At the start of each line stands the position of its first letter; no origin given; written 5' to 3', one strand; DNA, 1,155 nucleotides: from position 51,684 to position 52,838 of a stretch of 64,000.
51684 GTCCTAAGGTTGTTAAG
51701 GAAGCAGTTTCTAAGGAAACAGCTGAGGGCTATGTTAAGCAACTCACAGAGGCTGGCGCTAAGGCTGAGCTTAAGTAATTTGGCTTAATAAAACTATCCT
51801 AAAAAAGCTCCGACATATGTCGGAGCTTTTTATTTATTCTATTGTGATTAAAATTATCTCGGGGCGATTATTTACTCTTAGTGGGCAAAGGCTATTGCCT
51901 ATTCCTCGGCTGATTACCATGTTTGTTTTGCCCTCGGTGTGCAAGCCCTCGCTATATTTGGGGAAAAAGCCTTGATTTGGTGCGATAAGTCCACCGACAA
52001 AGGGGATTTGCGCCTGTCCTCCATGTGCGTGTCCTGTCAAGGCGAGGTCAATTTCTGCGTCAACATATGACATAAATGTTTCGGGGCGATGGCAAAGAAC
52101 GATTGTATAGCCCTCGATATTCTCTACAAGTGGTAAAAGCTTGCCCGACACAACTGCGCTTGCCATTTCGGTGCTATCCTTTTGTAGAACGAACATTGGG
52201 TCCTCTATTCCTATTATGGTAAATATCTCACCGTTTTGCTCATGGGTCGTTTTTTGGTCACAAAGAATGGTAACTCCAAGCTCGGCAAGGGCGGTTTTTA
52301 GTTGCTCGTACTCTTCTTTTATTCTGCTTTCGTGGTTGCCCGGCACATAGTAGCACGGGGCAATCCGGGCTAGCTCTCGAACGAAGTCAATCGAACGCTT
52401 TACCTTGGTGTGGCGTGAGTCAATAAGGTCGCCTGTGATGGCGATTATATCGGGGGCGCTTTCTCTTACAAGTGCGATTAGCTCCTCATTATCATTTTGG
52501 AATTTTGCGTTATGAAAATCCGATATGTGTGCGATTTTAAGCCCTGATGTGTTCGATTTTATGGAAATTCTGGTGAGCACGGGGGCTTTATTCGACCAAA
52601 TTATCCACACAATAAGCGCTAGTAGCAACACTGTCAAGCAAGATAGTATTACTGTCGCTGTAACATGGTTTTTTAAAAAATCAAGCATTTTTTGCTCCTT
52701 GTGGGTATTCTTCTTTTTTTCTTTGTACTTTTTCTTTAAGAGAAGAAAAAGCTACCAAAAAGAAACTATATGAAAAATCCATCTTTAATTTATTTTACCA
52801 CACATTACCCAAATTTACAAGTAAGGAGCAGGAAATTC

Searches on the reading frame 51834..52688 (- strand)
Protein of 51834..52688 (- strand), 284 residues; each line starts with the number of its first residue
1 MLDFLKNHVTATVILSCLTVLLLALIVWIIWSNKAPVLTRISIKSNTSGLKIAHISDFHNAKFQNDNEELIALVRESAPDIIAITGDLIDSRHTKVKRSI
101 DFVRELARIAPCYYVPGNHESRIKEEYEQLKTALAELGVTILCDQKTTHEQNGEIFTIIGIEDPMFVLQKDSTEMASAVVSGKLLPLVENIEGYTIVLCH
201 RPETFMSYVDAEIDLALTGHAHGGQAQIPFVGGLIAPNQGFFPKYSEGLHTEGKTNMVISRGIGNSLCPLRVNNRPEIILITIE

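Call 10: search_protein_families(library=ncbifam, max_evalue=1, proteins=[window:51834-52688:-])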
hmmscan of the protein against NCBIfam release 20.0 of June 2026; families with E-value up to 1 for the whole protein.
window:51834-52688:- (284 aa): 9 families
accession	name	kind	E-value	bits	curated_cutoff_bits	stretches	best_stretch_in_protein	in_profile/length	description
NF008460.0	PRK11340.1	equivalog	3.7e-34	118.4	188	1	39-283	38-270/271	phosphodiesterase YaeI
NF033458.1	lipid_A_LpxG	equivalog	4.3e-17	62.4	350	2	195-283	225-318/321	UDP-2,3-diacylglucosamine diphosphatase LpxG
TIGR04123.1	P_estr_lig_assc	hypoth_equivalog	6.6e-07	28.9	150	1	64-172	50-160/207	ligase-associated DNA damage response endonuclease PdeM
TIGR03729.1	acc_ester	subfamily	3.3e-06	26.7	148.25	1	51-161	1-111/239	putative phosphoesterase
TIGR00040.1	yfcE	subfamily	3.2e-05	24.1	56.25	1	51-138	2-79/158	YfcE family phosphodiesterase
NF041031.1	Mre11_Sulfo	equivalog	0.00027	20.3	500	1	74-170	36-136/374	DNA double-strand break repair protein Mre11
TIGR00619.1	sbcd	subfamily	0.0031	17.4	77.65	1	61-146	22-110/252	exonuclease subunit SbcD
NF008359.0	PRK11148.1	equivalog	0.025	14.1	225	1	76-122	53-98/275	3',5'-cyclic-AMP phosphodiesterase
NF010148.0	PRK13625.1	equivalog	0.035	13.6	340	1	82-123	40-80/245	bis(5'-nucleosyl)-tetraphosphatase PrpE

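Call 13: find_encoding_contigs(protein=window:51834-52688:-, flank=10000, max_places=10)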
Protein window:51834-52688:- (284 aa): 5 contigs read that carry it; 2 places shown.
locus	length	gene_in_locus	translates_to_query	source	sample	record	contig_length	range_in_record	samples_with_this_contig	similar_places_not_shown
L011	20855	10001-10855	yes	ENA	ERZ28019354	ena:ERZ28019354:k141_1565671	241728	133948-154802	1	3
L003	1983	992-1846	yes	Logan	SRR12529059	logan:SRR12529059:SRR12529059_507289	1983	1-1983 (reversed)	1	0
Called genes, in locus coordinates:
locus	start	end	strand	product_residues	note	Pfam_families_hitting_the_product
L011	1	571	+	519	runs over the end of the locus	-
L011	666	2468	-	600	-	PF17297:PEPCK_N, PF00821:PEPCK_GTP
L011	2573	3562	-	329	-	PF03629:SASA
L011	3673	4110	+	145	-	-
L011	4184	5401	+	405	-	PF00579:tRNA-synt_1b, PF22421:SYY_C-terminal, PF01479:S4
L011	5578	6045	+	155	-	PF13162:DUF3997 (weak)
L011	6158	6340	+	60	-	-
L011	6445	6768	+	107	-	-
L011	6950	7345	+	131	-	-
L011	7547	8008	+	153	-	-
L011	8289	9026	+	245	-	-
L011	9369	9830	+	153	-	-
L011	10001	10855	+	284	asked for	PF00149:Metallophos, PF12850:Metallophos_2 (weak)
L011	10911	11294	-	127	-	PF16320:Ribosomal_L12_N, PF00542:Ribosomal_L12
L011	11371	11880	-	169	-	PF00466:Ribosomal_L10, PF27436:RL10_C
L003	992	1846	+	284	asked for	PF00149:Metallophos, PF12850:Metallophos_2 (weak)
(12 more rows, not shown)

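Call 40: find_homologous_proteins(query=window:51834-52688:-, max_evalue=1e-40)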
Query window:51834-52688:- (284 aa): 7823 proteins with E <= 1e-40 among 8000 candidates; the best 120 are listed.
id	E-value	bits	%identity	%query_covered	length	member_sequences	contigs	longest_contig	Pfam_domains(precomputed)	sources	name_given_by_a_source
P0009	7.9e-182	620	98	100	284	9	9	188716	PF12850.13,PF00149.34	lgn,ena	-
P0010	2.5e-151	520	80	99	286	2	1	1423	PF12850.13,PF00149.34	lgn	-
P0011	3.7e-151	520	78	100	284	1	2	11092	PF12850.13,PF00149.34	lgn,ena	-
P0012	1.5e-133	462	69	100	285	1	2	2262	PF12850.13,PF00149.34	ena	-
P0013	7.7e-133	460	70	100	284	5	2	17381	PF12850.13,PF00149.34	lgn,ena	-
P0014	9.1e-132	456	68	100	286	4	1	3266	PF12850.13,PF00149.34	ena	-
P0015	7.7e-130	450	70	100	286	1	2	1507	PF12850.13,PF00149.34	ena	-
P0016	2.7e-129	448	69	100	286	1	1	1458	PF12850.13,PF00149.34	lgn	-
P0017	6.1e-129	447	69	100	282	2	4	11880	PF12850.13,PF00149.34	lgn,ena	-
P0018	8.0e-128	443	67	100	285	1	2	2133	PF12850.13,PF00149.34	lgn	-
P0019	1.5e-126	439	68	100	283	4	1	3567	PF12850.13,PF00149.34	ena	-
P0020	2.3e-126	439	68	100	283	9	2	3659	PF12850.13,PF00149.34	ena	-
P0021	2.9e-126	438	68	100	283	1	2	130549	PF12850.13,PF00149.34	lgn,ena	-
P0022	3.9e-126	438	67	100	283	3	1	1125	PF12850.13,PF00149.34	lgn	-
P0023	4.0e-126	438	67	100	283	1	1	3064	PF12850.13,PF00149.34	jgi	jgi:predicted MPP superfamily phosphohydrolase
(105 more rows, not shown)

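Call 41: find_encoding_contigs(protein=P0009, flank=10000, max_places=10)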
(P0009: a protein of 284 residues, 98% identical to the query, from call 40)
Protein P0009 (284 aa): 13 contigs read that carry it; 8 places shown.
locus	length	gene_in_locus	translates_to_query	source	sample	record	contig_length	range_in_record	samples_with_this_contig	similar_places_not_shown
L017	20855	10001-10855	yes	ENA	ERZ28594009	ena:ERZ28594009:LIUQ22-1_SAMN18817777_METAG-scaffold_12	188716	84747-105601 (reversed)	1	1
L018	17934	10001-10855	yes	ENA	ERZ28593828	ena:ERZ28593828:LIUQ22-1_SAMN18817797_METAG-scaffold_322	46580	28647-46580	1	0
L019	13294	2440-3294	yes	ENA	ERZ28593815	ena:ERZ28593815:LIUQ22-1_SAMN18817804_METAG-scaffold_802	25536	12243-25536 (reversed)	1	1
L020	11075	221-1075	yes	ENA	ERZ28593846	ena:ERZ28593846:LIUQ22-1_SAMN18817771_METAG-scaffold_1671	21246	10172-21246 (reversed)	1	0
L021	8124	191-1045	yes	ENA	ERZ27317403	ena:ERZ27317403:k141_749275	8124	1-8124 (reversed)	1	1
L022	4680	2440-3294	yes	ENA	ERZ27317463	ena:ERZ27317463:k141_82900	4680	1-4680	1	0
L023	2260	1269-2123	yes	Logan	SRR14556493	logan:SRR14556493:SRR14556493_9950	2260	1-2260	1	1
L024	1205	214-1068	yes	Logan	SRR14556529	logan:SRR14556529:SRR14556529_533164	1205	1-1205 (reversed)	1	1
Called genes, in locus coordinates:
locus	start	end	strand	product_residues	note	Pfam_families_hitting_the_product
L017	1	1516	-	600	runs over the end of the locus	PF17297:PEPCK_N, PF00821:PEPCK_GTP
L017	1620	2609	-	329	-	PF03629:SASA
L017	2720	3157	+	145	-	-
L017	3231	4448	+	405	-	PF00579:tRNA-synt_1b, PF22421:SYY_C-terminal, PF01479:S4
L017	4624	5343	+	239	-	-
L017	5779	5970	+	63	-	-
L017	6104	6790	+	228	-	-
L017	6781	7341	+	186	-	-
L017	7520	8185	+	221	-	-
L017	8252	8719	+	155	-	-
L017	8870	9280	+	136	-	-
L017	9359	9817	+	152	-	PF11193:DUF2812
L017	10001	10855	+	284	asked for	PF00149:Metallophos, PF12850:Metallophos_2 (weak)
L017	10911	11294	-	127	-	PF16320:Ribosomal_L12_N, PF00542:Ribosomal_L12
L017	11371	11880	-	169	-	PF00466:Ribosomal_L10, PF27436:RL10_C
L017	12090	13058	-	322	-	PF00004:AAA (faint), PF01695:IstB_IS21, PF00308:Bac_DnaA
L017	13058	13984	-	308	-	PF07261:DnaB_2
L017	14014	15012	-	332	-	PF00814:TsaD, PF22521:HypF_C_2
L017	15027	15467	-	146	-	PF13673:Acetyltransf_10, PF00583:Acetyltransf_1, PF13508:Acetyltransf_7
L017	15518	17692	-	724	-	PF01751:Toprim, PF01131:Topoisom_bac, PF13342:Toprim_Crpt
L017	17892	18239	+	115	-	-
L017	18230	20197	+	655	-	PF01496:V_ATPase_I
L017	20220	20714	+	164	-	PF00137:ATP-synt_C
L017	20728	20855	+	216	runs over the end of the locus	PF01991:vATP-synt_E (weak)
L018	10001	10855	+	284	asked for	PF00149:Metallophos, PF12850:Metallophos_2 (weak)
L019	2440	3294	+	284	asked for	PF00149:Metallophos, PF12850:Metallophos_2 (weak)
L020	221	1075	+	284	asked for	PF00149:Metallophos, PF12850:Metallophos_2 (weak)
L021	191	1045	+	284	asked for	PF00149:Metallophos, PF12850:Metallophos_2 (weak)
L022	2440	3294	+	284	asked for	PF00149:Metallophos, PF12850:Metallophos_2 (weak)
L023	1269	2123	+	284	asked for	PF00149:Metallophos, PF12850:Metallophos_2 (weak)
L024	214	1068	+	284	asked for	PF00149:Metallophos, PF12850:Metallophos_2 (weak)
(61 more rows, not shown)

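Call 42: find_encoding_contigs(protein=P0021, flank=10000, max_places=4)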
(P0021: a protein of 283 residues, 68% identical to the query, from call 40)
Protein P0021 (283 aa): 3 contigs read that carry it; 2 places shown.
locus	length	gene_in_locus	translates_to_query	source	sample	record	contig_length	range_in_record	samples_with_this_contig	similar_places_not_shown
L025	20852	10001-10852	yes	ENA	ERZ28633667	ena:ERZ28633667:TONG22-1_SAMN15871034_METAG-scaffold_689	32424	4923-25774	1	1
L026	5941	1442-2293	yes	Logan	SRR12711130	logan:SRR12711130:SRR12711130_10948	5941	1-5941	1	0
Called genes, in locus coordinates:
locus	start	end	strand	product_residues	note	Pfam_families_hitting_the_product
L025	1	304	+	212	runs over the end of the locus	PF20434:BD-FAE (faint), PF12146:Hydrolase_4 (faint), PF02230:Abhydrolase_2, PF00326:Peptidase_S9 (faint)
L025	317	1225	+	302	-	PF00781:DAGK_cat, PF19279:YegS_C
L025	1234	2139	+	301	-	PF01120:Alpha_L_fucos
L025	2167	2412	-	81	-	PF01381:HTH_3 (weak)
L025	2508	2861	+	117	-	-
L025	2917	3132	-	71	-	PF12844:HTH_19, PF13560:HTH_31, PF01381:HTH_3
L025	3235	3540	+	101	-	-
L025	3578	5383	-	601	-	PF17297:PEPCK_N, PF00821:PEPCK_GTP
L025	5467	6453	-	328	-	PF03629:SASA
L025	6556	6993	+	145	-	PF01928:CYTH (faint)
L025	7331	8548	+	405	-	PF00579:tRNA-synt_1b, PF22421:SYY_C-terminal, PF01479:S4 (weak)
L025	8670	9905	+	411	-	-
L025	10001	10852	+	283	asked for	PF00149:Metallophos, PF12850:Metallophos_2 (weak)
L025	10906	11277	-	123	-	PF16320:Ribosomal_L12_N, PF00542:Ribosomal_L12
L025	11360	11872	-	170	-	PF00466:Ribosomal_L10, PF27436:RL10_C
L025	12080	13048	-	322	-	PF01695:IstB_IS21, PF00308:Bac_DnaA, PF00004:AAA (faint)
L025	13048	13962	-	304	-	PF07261:DnaB_2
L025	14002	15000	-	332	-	PF00814:TsaD, PF22521:HypF_C_2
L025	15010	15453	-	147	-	PF13673:Acetyltransf_10, PF00583:Acetyltransf_1, PF13508:Acetyltransf_7, PF08445:FR47 (weak)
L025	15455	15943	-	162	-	PF00383:dCMP_cyt_deam_1, PF14437:MafB19-deam (weak)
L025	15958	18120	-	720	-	PF01751:Toprim, PF01131:Topoisom_bac, PF13342:Toprim_Crpt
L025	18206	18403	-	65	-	PF05979:DUF896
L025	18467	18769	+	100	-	-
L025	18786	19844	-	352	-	PF02540:NAD_synthase (weak), PF03054:tRNA_Me_trans, PF20259:tRNA_Me_trans_M, PF20258:tRNA_Me_trans_C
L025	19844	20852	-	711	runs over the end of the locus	PF08531:Bac_rhamnosid_N, PF05592:Bac_rhamnosid, PF17389:Bac_rhamnosid6H, PF17390:Bac_rhamnosid_C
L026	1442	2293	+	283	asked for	PF00149:Metallophos, PF12850:Metallophos_2 (weak)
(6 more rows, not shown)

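Call 47: search_protein_families(library=pfam, max_evalue=0.01, proteins=[L017:7520-8185:+, L017:6104-6790:+, L017:8252-8719:+, L017:8870-9280:+, L025:8670-9905:+])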
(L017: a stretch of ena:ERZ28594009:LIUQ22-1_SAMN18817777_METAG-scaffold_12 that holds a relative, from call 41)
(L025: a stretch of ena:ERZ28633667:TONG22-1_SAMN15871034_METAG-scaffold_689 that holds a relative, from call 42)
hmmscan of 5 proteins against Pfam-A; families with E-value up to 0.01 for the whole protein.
L017:7520-8185:+ (221 aa): 1 family
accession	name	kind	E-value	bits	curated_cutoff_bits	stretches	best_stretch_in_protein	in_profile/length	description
PF00335.26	Tetraspanin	-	0.00095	19.3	32.1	1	12-114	13-113/225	Tetraspanin family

L017:6104-6790:+ (228 aa): 0 families

L017:8252-8719:+ (155 aa): 0 families

L017:8870-9280:+ (136 aa): 0 families

L025:8670-9905:+ (411 aa): 1 family
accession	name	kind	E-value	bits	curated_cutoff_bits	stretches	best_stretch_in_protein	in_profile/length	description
PF21827.1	New_glue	-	0.00059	20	31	1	1-59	1-57/94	New glue protein family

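Call 50: find_encoding_contigs(protein=P0011, flank=10000, max_places=4)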
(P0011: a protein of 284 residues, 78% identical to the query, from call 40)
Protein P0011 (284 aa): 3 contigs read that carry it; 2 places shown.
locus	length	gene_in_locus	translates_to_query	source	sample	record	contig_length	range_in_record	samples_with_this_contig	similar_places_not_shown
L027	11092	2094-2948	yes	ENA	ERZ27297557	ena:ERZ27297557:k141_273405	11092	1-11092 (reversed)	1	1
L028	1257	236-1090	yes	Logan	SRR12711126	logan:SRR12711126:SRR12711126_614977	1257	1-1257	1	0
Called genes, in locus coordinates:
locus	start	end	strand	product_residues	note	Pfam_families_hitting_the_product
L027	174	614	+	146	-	PF01928:CYTH (weak)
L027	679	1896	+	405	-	PF00579:tRNA-synt_1b, PF22421:SYY_C-terminal, PF01479:S4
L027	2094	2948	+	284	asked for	PF00149:Metallophos, PF12850:Metallophos_2 (weak)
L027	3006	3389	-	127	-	PF16320:Ribosomal_L12_N, PF00542:Ribosomal_L12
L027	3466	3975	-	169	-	PF00466:Ribosomal_L10, PF27436:RL10_C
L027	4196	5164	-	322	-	PF01695:IstB_IS21, PF00308:Bac_DnaA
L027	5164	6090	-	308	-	PF07261:DnaB_2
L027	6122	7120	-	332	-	PF00814:TsaD, PF22521:HypF_C_2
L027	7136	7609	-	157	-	PF13302:Acetyltransf_3 (weak), PF13673:Acetyltransf_10, PF00583:Acetyltransf_1, PF13508:Acetyltransf_7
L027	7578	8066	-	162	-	PF00383:dCMP_cyt_deam_1, PF14437:MafB19-deam (weak)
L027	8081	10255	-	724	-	PF01751:Toprim, PF01131:Topoisom_bac, PF13342:Toprim_Crpt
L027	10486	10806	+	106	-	-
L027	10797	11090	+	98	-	?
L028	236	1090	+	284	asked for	PF00149:Metallophos, PF12850:Metallophos_2 (weak)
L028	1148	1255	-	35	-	?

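Call 51: find_encoding_contigs(protein=P0013, flank=10000, max_places=4)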
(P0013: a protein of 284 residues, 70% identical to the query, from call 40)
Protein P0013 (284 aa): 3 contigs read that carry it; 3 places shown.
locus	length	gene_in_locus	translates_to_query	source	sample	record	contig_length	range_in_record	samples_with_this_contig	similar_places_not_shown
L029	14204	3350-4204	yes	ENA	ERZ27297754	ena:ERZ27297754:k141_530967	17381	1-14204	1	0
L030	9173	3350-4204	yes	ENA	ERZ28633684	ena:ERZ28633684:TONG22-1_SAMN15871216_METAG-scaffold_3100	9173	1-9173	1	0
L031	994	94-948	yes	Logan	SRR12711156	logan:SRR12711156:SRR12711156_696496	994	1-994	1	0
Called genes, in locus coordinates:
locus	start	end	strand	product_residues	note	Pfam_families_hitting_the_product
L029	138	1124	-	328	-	PF03629:SASA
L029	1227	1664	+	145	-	-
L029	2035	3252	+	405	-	PF00579:tRNA-synt_1b, PF22421:SYY_C-terminal, PF01479:S4 (weak)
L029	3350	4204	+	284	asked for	PF00149:Metallophos, PF12850:Metallophos_2 (weak)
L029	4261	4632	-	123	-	PF16320:Ribosomal_L12_N, PF00542:Ribosomal_L12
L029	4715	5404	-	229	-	PF00466:Ribosomal_L10, PF27436:RL10_C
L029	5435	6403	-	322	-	PF01695:IstB_IS21, PF00308:Bac_DnaA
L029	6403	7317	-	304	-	PF07261:DnaB_2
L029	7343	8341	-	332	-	PF00814:TsaD, PF22521:HypF_C_2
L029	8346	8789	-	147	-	PF13302:Acetyltransf_3 (weak), PF13420:Acetyltransf_4 (weak), PF13673:Acetyltransf_10, PF00583:Acetyltransf_1, PF13523:Acetyltransf_8 (weak), PF13508:Acetyltransf_7, PF08445:FR47 (weak)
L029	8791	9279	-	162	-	PF00383:dCMP_cyt_deam_1, PF14437:MafB19-deam (weak)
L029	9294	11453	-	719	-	PF01751:Toprim, PF01131:Topoisom_bac, PF13342:Toprim_Crpt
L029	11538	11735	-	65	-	PF05979:DUF896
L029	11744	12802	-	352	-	PF02540:NAD_synthase (weak), PF03054:tRNA_Me_trans, PF20259:tRNA_Me_trans_M, PF20258:tRNA_Me_trans_C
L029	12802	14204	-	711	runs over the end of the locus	PF08531:Bac_rhamnosid_N, PF05592:Bac_rhamnosid, PF17389:Bac_rhamnosid6H, PF17390:Bac_rhamnosid_C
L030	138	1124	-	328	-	PF03629:SASA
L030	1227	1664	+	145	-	-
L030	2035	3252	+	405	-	PF00579:tRNA-synt_1b, PF22421:SYY_C-terminal, PF01479:S4 (weak)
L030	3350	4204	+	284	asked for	PF00149:Metallophos, PF12850:Metallophos_2 (weak)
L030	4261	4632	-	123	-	PF16320:Ribosomal_L12_N, PF00542:Ribosomal_L12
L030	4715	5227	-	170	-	PF00466:Ribosomal_L10, PF27436:RL10_C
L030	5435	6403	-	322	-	PF01695:IstB_IS21, PF00308:Bac_DnaA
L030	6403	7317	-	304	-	PF07261:DnaB_2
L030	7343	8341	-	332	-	PF00814:TsaD, PF22521:HypF_C_2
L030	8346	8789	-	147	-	PF13302:Acetyltransf_3 (weak), PF13420:Acetyltransf_4 (weak), PF13673:Acetyltransf_10, PF00583:Acetyltransf_1, PF13523:Acetyltransf_8 (weak), PF13508:Acetyltransf_7, PF08445:FR47 (weak)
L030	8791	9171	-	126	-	?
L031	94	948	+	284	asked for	PF00149:Metallophos, PF12850:Metallophos_2 (weak)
